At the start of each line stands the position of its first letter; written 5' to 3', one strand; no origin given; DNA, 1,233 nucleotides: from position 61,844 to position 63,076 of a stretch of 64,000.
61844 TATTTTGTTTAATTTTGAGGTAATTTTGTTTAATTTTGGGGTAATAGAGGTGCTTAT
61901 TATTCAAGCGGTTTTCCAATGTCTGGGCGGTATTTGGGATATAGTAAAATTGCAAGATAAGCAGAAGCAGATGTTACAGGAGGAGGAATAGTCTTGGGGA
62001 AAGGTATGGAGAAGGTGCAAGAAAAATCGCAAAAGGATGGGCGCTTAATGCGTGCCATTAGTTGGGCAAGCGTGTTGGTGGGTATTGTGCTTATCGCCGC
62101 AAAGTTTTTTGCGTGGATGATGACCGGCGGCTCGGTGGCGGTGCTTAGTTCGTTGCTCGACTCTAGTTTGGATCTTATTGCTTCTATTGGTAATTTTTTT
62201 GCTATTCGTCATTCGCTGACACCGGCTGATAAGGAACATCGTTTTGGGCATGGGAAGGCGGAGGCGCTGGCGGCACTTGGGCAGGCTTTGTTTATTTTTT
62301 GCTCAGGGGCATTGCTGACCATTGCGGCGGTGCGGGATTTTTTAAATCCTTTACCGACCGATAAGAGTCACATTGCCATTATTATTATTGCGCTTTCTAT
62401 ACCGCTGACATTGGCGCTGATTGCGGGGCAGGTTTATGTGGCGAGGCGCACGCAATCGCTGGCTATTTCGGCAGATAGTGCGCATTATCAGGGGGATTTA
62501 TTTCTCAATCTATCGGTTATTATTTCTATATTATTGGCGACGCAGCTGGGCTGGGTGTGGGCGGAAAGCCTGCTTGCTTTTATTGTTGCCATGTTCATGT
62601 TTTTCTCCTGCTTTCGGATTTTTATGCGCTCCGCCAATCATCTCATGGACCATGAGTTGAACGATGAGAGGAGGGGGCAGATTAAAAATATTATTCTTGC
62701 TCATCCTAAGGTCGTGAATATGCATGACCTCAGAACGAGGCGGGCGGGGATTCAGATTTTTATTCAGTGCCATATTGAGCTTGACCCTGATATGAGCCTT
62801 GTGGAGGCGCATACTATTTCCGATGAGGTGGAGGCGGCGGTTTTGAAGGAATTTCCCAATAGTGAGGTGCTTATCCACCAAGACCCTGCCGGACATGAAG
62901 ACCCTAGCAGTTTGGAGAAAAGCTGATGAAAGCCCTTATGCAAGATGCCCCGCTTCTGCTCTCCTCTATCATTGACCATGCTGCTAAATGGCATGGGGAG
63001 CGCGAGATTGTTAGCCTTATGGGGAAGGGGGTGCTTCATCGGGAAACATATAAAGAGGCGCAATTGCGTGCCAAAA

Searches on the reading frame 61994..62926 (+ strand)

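Call 53: search_protein_families(library=pfam, proteins=[window:61994-62926:+], max_evalue=0.01)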
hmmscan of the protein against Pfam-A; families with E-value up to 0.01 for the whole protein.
window:61994-62926:+ (310 aa): 2 families
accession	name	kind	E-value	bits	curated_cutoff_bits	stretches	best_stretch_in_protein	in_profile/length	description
PF01545.26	Cation_efflux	-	1.5e-32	113.4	26.6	1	24-218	2-198/198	Cation efflux family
PF16916.11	ZT_dimer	-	9.9e-27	93.2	26.7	1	223-298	2-77/78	Dimerisation domain of Zinc Transporter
